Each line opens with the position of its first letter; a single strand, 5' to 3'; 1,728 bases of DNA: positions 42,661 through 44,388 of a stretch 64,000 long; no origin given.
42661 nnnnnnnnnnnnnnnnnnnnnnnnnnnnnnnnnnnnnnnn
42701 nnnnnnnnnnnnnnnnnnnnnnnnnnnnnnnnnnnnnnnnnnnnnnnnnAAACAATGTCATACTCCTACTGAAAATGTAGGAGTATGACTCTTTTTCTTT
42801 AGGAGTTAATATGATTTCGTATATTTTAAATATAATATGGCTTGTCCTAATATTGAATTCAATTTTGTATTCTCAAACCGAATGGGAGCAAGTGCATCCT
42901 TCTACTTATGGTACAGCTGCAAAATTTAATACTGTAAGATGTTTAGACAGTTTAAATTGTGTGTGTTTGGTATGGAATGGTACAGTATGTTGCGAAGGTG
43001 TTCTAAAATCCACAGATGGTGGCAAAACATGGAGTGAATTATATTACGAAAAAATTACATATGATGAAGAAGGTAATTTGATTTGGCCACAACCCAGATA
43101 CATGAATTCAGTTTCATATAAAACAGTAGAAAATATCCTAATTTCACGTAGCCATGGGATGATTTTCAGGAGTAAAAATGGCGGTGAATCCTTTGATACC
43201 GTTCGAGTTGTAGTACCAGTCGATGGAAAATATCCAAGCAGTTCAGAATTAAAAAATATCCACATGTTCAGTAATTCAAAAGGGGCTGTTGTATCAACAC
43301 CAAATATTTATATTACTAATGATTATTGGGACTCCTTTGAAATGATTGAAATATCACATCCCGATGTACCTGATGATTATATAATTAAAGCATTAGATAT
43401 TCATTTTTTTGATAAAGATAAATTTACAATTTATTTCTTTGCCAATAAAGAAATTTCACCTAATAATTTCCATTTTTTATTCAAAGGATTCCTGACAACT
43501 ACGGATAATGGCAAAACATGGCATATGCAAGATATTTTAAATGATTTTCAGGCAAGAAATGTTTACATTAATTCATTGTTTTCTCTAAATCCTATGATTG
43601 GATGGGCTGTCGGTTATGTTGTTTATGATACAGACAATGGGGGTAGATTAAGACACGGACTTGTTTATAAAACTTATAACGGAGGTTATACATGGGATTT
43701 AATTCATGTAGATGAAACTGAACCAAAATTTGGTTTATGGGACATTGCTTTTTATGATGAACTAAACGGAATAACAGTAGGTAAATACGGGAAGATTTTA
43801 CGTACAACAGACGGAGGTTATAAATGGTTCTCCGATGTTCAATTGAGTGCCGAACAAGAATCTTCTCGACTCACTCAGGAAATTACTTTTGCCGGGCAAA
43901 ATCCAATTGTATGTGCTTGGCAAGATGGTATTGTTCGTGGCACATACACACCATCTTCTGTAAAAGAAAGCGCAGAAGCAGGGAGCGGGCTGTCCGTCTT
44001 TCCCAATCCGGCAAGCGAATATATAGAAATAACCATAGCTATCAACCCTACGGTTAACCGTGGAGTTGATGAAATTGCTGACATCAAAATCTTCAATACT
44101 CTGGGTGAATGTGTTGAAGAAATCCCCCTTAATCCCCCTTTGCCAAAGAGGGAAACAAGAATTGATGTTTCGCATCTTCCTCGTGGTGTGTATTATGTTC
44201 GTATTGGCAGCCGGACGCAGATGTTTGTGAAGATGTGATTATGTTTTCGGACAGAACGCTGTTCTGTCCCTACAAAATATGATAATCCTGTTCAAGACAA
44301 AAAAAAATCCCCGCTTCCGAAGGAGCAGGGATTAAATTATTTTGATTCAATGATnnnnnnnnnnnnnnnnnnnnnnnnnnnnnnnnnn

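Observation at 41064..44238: AT-rich 3.2-kb island encoding a novel ~40-cysteine secreted protein and a BNR-propeller protein, both with T9SS sorting domains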

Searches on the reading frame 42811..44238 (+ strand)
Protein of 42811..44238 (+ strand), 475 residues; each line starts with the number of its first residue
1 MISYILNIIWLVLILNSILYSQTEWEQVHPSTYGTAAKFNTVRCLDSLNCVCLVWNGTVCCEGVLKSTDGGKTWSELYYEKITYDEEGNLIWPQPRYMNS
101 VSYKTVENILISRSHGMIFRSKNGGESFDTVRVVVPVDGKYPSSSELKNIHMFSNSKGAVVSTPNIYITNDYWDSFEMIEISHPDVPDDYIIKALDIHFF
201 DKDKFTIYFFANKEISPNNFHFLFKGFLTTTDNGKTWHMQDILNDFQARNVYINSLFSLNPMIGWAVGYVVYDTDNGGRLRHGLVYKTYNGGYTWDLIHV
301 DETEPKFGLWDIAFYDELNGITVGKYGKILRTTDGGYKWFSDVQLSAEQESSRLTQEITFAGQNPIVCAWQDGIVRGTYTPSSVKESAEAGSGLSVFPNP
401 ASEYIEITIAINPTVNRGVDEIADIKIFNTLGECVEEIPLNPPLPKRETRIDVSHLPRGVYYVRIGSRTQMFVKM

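Call 3: search_protein_families(library=pfam, proteins=[window:42811-44238:+], max_evalue=0.1)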
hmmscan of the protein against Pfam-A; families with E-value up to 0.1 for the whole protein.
window:42811-44238:+ (475 aa): 5 families
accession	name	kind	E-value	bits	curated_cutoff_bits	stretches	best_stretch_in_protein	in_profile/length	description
PF14870.12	PSII_BNR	-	1e-12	48.4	27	2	294-366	8-76/303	Photosynthesis system II assembly factor YCF48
PF18962.6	Por_Secre_tail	-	9e-11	42.4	27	1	396-473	1-70/75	Secretion system C-terminal sorting domain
PF15902.12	Sortilin-Vps10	-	9.7e-09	34.9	33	2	117-239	2-111/446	Sortilin, neurotensin receptor 3,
PF02012.26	BNR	-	9.7e-06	25.3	27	0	67-75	3-11/12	BNR/Asp-box repeat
PF24316.1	Tli3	-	0.0016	19.2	27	0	50-86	75-108/129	T6SS Tli3 immunity protein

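Call 4: search_protein_families(library=ncbifam, proteins=[window:42811-44238:+], max_evalue=0.1)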
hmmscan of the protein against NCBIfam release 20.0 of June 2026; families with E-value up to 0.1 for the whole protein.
window:42811-44238:+ (475 aa): 4 families
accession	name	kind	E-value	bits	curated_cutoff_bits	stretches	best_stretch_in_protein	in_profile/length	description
NF010237.0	PRK13684.1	equivalog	1.9e-10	40.3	326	1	295-365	37-102/334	photosynthesis system II assembly factor Ycf48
TIGR04183.1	Por_Secre_tail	domain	2.4e-07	30.7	23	1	396-473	1-66/72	T9SS type A sorting domain-containing protein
NF045728.1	glycosyl_F510_1955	equivalog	3.3e-05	23.3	175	0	62-120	115-171/246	F510_1955 family glycosylhydrolase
NF050177.1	TapA_OM_Porphy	equivalog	0.0003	19.6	500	1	382-474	459-539/544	TapA/TapC family T9SS-dependent outer membrane protein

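Call 63: search_solved_structures(query=A3, max_evalue=0.01)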
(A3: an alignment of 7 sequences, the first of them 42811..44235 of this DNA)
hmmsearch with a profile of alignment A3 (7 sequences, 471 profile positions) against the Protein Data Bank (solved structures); distinct sequences matched with E-value up to 0.01: 20.
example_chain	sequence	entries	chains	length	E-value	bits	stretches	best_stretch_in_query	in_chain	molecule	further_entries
8am5_S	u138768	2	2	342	4.3e-16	61.8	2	280-339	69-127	Photosystem II assembly lipoprotein Ycf48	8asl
5ojr_A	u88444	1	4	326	7.8e-11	44.4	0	286-346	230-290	Ycf48-like protein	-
2xbg_A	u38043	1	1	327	7.9e-11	44.4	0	286-346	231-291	YCF48-LIKE PROTEIN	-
5ojp_A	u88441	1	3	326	9.2e-11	44.2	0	284-346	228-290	Ycf48-like protein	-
5oj5_A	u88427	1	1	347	1.1e-10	44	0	286-346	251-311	Ycf48-like protein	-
5oj3_A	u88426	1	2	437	1.4e-10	43.6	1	307-363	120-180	Photosystem II stability/assembly factor HCF136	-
2cn2_A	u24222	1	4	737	7.7e-07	31.3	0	223-296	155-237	BETA-1,4-XYLOGLUCAN HYDROLASE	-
2cn3_A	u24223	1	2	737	8.7e-07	31.1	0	223-296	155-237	BETA-1,4-XYLOGLUCAN HYDROLASE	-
7pzj_A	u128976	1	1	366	2e-06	29.9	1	385-465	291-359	Lipase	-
4fj6_A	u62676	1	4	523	4.8e-05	25.3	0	225-299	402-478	glycoside hydrolase family 33, candidate sialidase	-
8qb1_A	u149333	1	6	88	0.00076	21.4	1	392-469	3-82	Mirolase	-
4j9t_A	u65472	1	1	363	0.0012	20.8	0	32-140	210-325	designed unnatural amino acid dependent metalloprotein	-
7qxo_A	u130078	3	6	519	0.0014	20.5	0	58-190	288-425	BNR/Asp-box repeat protein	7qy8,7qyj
7qy9_A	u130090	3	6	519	0.0015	20.4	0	58-190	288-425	BNR/Asp-box repeat protein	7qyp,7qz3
6p2n_A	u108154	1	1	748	0.0044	18.9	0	223-298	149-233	Xyloglucanase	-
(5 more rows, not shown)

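Call 90: search_protein_families(library=padloc, proteins=[window:42811-44235:+], max_evalue=0.01)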
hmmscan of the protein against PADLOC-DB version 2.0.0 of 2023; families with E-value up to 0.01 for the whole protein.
window:42811-44235:+ (475 aa): 0 families

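Call 99: find_homologous_proteins(query=window:42811-44235:+, max_evalue=1e-10)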
Query window:42811-44235:+ (475 aa): 228 proteins with E <= 1e-10 among 5222 candidates; the best 120 are listed.
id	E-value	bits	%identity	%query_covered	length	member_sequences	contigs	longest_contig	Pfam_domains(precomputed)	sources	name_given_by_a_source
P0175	0.0e+0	1116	100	100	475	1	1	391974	PF18962.8,PF14870.13,PF02012.27,PF15902.13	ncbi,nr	ncbi:MAG: T9SS type A sorting domain-containing protein [Candidatus Kapabacteria bacterium]|nr:T9SS 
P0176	1.6e-265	899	81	100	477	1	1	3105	PF18962.8,PF14870.13,PF15902.13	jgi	jgi:photosystem II stability/assembly factor-like uncharacterized protein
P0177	3.2e-176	605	58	96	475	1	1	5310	PF18962.8,PF14870.13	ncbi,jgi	-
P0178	6.2e-161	554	55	96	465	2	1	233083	PF18962.8,PF14870.13,PF15902.13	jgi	jgi:photosystem II stability/assembly factor-like uncharacterized protein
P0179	1.2e-157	544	53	98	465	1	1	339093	PF18962.8,PF14870.13,PF15902.13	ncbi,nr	ncbi:MAG: YCF48-related protein [Candidatus Kapabacteria bacterium]|nr:YCF48-related protein [Candid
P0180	3.4e-147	509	49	98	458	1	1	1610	PF18962.8,PF14870.13,PF02012.27,PF15902.13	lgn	-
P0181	5.4e-147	508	49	100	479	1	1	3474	PF18962.8,PF14870.13,PF02012.27,PF15902.13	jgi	-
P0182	2.7e-118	414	45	96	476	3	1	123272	PF18962.8,PF14870.13,PF02012.27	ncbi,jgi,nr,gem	ncbi:MAG: T9SS type A sorting domain-containing protein [Desulfobulbaceae bacterium]|nr:T9SS type A 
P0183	9.1e-118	412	52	74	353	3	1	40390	PF14870.13,PF15902.13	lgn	-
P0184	2.0e-98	348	41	96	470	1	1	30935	PF18962.8,PF14870.13,PF02012.27,PF15902.13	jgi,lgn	-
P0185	1.7e-95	339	40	96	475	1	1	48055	PF18962.8,PF14870.13,PF02012.27,PF15902.13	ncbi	-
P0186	4.8e-47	179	69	17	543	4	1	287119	PF18962.8,PF14870.13,PF02012.27,PF15902.13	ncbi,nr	ncbi:MAG: T9SS type A sorting domain-containing protein [Candidatus Kapabacteria bacterium]|nr:T9SS 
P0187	8.5e-45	171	62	17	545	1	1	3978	PF18962.8,PF14870.13,PF02012.27,PF15902.13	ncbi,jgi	-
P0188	1.4e-43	167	31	97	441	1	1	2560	PF18962.8,PF14870.13,PF02012.27,PF15902.13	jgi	jgi:photosystem II stability/assembly factor-like uncharacterized protein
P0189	7.2e-42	162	67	21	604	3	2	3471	PF13715.13,PF18962.8,PF17802.8,PF14870.13,PF13620.13,PF09430.17,PF22904.4,PF17210.10,PF02012.27,PF15902.13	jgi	jgi:photosystem II stability/assembly factor-like uncharacterized protein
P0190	6.3e-35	139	29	91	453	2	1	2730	PF18962.8,PF14870.13,PF15902.13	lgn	-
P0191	1.7e-33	134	34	61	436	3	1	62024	PF18962.8,PF14870.13,PF02012.27,PF15902.13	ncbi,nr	ncbi:MAG: T9SS type A sorting domain-containing protein [Desulfobulbaceae bacterium]|nr:T9SS type A 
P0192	7.8e-32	129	56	21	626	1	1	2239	PF13715.13,PF18962.8,PF16371.13,PF14870.13,PF13620.13,PF22904.4,PF17210.10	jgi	jgi:photosystem II stability/assembly factor-like uncharacterized protein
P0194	2.3e-31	127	27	85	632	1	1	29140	PF18962.8,PF25788.3,PF14870.13,PF16656.12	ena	-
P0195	3.0e-31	127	62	20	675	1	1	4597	PF18962.8,PF14870.13,PF15902.13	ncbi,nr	ncbi:MAG: T9SS type A sorting domain-containing protein [Candidatus Kapabacteria bacterium]|nr:T9SS 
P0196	4.5e-31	126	30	86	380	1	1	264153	PF18962.8,PF14870.13,PF15902.13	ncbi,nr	ncbi:MAG: T9SS type A sorting domain-containing protein [Candidatus Kapabacteria bacterium]|nr:T9SS 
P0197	7.0e-31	126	27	98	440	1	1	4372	PF18962.8,PF14870.13,PF02012.27,PF15902.13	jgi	jgi:photosystem II stability/assembly factor-like uncharacterized protein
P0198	1.2e-30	125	28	90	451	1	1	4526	PF18962.8,PF14870.13,PF15902.13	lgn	-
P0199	1.9e-30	124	24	58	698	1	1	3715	PF18962.8,PF14870.13,PF02012.27,PF15902.13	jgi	-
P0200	1.1e-29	122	30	91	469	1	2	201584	PF18962.8,PF14870.13,PF02012.27,PF15902.13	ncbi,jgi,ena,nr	ncbi:MAG: hypothetical protein CVV22_04445 [Ignavibacteriae bacterium HGW-Ignavibacteriae-1]|jgi:pho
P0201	1.7e-29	121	28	98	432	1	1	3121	PF18962.8,PF14870.13,PF02012.27,PF15902.13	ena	-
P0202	2.0e-29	121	27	75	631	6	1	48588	PF18962.8,PF16371.13,PF14870.13,PF13620.13,PF22904.4,PF17210.10,PF15902.13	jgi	-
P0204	6.8e-29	119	25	77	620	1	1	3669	PF13715.13,PF18962.8,PF16371.13,PF14870.13,PF13620.13,PF22904.4,PF15902.13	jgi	jgi:hypothetical protein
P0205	9.1e-29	119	53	24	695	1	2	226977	PF07494.18,PF18962.8,PF24807.2,PF14870.13,PF02012.27,PF15902.13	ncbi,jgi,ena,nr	ncbi:MAG: hypothetical protein CVV22_11895 [Ignavibacteriae bacterium HGW-Ignavibacteriae-1]|jgi:pho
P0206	9.9e-29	118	27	100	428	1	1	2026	PF18962.8,PF14870.13,PF02012.27,PF15902.13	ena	-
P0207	1.4e-28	118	27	98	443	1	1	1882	PF18962.8,PF14870.13,PF15902.13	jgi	-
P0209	9.6e-28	115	28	94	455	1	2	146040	PF18962.8,PF25852.1,PF14870.13,PF15902.13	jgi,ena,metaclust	metaclust:\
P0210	1.1e-27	115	27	89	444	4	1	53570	PF18962.8,PF14870.13,PF02012.27,PF15902.13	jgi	jgi:hypothetical protein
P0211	1.5e-27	115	27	87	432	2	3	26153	PF18962.8,PF14870.13,PF02012.27,PF15902.13,PF13088.13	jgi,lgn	jgi:photosystem II stability/assembly factor-like uncharacterized protein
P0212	4.6e-27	113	24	62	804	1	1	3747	PF18962.8,PF25788.3,PF14870.13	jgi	jgi:photosystem II stability/assembly factor-like uncharacterized protein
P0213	4.9e-27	113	26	99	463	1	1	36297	PF18962.8,PF14870.13,PF02012.27,PF15902.13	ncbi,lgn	-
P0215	1.1e-26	112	27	71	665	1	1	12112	PF22073.3,PF24798.3,PF18962.8,PF14870.13,PF24291.2,PF22544.3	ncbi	-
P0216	1.7e-26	111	31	39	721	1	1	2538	PF18962.8,PF14870.13,PF02012.27,PF15902.13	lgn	-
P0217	4.8e-26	110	26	99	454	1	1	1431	PF18962.8,PF14870.13,PF02012.27,PF15902.13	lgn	-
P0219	3.0e-25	107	26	90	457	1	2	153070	PF18962.8,PF14870.13,PF15902.13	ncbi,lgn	-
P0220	4.0e-25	106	27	91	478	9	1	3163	PF18962.8,PF14870.13,PF15902.13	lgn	-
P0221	5.6e-25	106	28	94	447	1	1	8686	PF18962.8,PF14870.13,PF02012.27,PF15902.13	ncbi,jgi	jgi:photosystem II stability/assembly factor-like uncharacterized protein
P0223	7.9e-25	106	28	58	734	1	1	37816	PF18962.8,PF14870.13,PF02012.27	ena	-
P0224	1.6e-24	105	23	93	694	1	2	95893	PF18962.8,PF14870.13,PF15902.13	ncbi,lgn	-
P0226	2.8e-24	104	44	31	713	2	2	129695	PF07494.18,PF18962.8,PF25852.1,PF14870.13,PF02012.27,PF15902.13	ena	-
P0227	3.1e-24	104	42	35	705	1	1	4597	PF07494.18,PF18962.8,PF25852.1,PF14870.13,PF02012.27,PF15902.13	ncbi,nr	ncbi:MAG: T9SS type A sorting domain-containing protein [Candidatus Kapabacteria bacterium]|nr:T9SS 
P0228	3.4e-24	103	25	99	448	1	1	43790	PF18962.8,PF14870.13,PF15902.13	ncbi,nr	ncbi:MAG: T9SS type A sorting domain-containing protein [Candidatus Kapabacteria bacterium]|nr:T9SS 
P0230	8.3e-24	102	25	98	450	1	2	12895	PF18962.8,PF14870.13,PF02012.27,PF15902.13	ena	-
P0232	1.4e-23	101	25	99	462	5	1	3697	PF18962.8,PF14870.13,PF15902.13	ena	-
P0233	2.0e-23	101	25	86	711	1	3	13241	PF18962.8,PF14870.13,PF13860.13,PF02012.27,PF15902.13,PF13088.13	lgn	-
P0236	2.8e-23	100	27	99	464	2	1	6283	PF18962.8,PF14870.13,PF02012.27,PF15902.13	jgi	jgi:hypothetical protein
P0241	1.2e-22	98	24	94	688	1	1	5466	PF18962.8,PF14870.13,PF02012.27,PF15902.13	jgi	jgi:photosystem II stability/assembly factor-like uncharacterized protein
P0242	1.2e-22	98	27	50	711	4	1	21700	PF18962.8,PF24316.2,PF14870.13,PF02012.27,PF15902.13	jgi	-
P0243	1.7e-22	98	26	92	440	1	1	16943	PF18962.8,PF14870.13,PF02012.27,PF15902.13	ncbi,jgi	jgi:photosystem II stability/assembly factor-like uncharacterized protein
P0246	2.9e-22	97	26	99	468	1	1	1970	PF18962.8,PF14870.13,PF15902.13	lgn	-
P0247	3.7e-22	97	26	89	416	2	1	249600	PF18962.8,PF14870.13,PF02012.27,PF15902.13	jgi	jgi:hypothetical protein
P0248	4.8e-22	96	51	23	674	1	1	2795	PF18962.8,PF14870.13,PF15902.13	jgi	jgi:photosystem II stability/assembly factor-like uncharacterized protein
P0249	6.7e-22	96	25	91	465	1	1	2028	PF18962.8,PF25852.1,PF14870.13,PF02012.27,PF15902.13,PF13088.13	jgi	jgi:photosystem II stability/assembly factor-like uncharacterized protein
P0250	7.7e-22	96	23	85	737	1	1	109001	PF18962.8,PF18998.7,PF14870.13,PF25293.2,PF02012.27,PF15902.13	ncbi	-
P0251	9.0e-22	95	25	99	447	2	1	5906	PF18962.8,PF14870.13,PF15902.13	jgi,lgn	-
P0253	1.2e-21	95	28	86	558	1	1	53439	PF13205.13,PF18962.8,PF14870.13,PF15902.13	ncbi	ncbi:MAG: Ig-like domain-containing protein [bacterium]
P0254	1.2e-21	95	25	91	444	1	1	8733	PF18962.8,PF14870.13,PF02012.27,PF15902.13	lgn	-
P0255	2.1e-21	94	23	64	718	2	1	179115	PF25852.1,PF14870.13,PF02012.27,PF15902.13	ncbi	ncbi:MAG: YCF48-related protein [bacterium]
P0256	2.7e-21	94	25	97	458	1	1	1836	PF18962.8,PF14870.13,PF15902.13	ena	-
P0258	3.3e-21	94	24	69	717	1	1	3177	PF18962.8,PF14870.13,PF02012.27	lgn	-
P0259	3.8e-21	93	27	71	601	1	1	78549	PF18962.8,PF14870.13,PF15902.13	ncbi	ncbi:MAG: T9SS type A sorting domain-containing protein [bacterium]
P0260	6.6e-21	93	33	25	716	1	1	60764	PF18962.8,PF25852.1,PF14870.13,PF02012.27,PF15902.13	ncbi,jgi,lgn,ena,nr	ncbi:MAG: YCF48-related protein [Ignavibacteriaceae bacterium]|nr:YCF48-related protein [Ignavibacte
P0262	8.0e-21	92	25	99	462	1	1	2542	PF18962.8,PF14870.13,PF15902.13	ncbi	-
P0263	9.2e-21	92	34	24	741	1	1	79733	PF18962.8,PF25852.1,PF14870.13,PF02012.27,PF15902.13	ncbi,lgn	-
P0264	9.3e-21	92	25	92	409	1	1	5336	PF18962.8,PF14870.13,PF02012.27,PF15902.13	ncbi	ncbi:T9SS type A sorting domain-containing protein [Bacteroidota bacterium]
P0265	2.2e-20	91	25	99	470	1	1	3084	PF18962.8,PF25852.1,PF14870.13,PF02012.27,PF15902.13,PF13088.13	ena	-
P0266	4.3e-20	90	30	50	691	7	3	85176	PF18962.8,PF14870.13,PF02012.27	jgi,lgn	-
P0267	4.3e-20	90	31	31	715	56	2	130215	PF14870.13,PF02012.27,PF15902.13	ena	-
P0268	5.6e-20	90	57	17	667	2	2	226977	PF18962.8,PF14870.13,PF15902.13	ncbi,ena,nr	ncbi:MAG: hypothetical protein CVV22_11885 [Ignavibacteriae bacterium HGW-Ignavibacteriae-1]|nr:MAG:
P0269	7.7e-20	89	26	52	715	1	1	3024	PF18962.8,PF25852.1,PF14870.13,PF02012.27,PF15902.13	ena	-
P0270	1.2e-19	88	26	69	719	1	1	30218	PF18962.8,PF14870.13,PF15902.13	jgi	jgi:photosystem II stability/assembly factor-like uncharacterized protein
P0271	1.6e-19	88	29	53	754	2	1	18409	PF18962.8,PF14870.13,PF02012.27,PF15902.13,PF13088.13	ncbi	-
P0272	2.1e-19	88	25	91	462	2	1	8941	PF18962.8,PF14870.13,PF02012.27,PF15902.13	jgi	-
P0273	2.1e-19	88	25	98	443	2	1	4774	PF18962.8,PF14870.13,PF15902.13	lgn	-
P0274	2.4e-19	87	25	59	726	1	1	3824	PF18962.8,PF14870.13,PF02012.27,PF15902.13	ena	-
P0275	2.7e-19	87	25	52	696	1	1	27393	PF18962.8,PF14870.13,PF02012.27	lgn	-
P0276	3.5e-19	87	26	58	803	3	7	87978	PF18962.8,PF14870.13,PF02012.27,PF15902.13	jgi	jgi:photosystem II stability/assembly factor-like uncharacterized protein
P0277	4.2e-19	87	24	93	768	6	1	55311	PF18962.8,PF14870.13,PF02012.27,PF15902.13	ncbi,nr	ncbi:MAG: YCF48-related protein [Bacteroidota bacterium]|nr:YCF48-related protein [Bacteroidota bact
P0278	4.6e-19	87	20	95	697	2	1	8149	PF18962.8,PF14870.13,PF02012.27,PF15902.13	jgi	-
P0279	6.9e-19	86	26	59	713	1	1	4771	PF18962.8,PF25852.1,PF14870.13,PF02012.27,PF15902.13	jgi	-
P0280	7.5e-19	86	23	83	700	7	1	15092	PF18962.8,PF14870.13,PF02012.27,PF15902.13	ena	-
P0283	9.5e-19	85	28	51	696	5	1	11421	PF18962.8,PF14870.13,PF02012.27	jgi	jgi:photosystem II stability/assembly factor-like uncharacterized protein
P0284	1.1e-18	85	24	57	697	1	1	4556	PF18962.8,PF14870.13,PF02012.27,PF15902.13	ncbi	-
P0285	1.3e-18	85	22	86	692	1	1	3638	PF18962.8,PF14870.13,PF02012.27,PF15902.13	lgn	-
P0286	1.6e-18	85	62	17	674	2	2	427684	PF18962.8,PF25852.1,PF14870.13,PF02012.27,PF15902.13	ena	-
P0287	2.6e-18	84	25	87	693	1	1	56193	PF18962.8,PF14870.13,PF15902.13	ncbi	ncbi:MAG: YCF48-related protein [Bacteroidota bacterium]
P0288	3.0e-18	84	25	42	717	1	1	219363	PF18962.8,PF14870.13,PF02012.27,PF15902.13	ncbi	-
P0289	3.0e-18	84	24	94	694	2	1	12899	PF18962.8,PF14870.13,PF02012.27,PF15902.13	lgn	-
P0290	3.7e-18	84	25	98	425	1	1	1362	PF18962.8,PF14870.13,PF15902.13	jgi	-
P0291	4.7e-18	83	23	58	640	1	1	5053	PF14870.13,PF02012.27,PF15902.13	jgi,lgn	jgi:photosystem II stability/assembly factor-like uncharacterized protein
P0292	1.2e-17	82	24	98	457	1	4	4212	PF18962.8,PF14870.13,PF02012.27,PF15902.13,PF13088.13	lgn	-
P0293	1.2e-17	82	25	97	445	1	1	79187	PF18962.8,PF14870.13,PF02012.27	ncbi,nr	ncbi:MAG: hypothetical protein HW421_1571 [Ignavibacteria bacterium]|nr:hypothetical protein [Ignavi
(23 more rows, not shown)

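Call 100: find_encoding_contigs(protein=P0176, flank=3000, max_places=3)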
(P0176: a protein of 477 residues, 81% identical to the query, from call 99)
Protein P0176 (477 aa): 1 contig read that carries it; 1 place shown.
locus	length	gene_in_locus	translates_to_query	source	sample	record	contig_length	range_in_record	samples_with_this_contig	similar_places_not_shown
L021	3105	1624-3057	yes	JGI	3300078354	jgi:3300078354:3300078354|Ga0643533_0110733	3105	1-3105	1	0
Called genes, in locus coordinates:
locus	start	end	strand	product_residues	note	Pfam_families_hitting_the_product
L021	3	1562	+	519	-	?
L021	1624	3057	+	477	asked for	PF15902:Sortilin-Vps10 (faint), PF14870:PSII_BNR (weak), PF18962:Por_Secre_tail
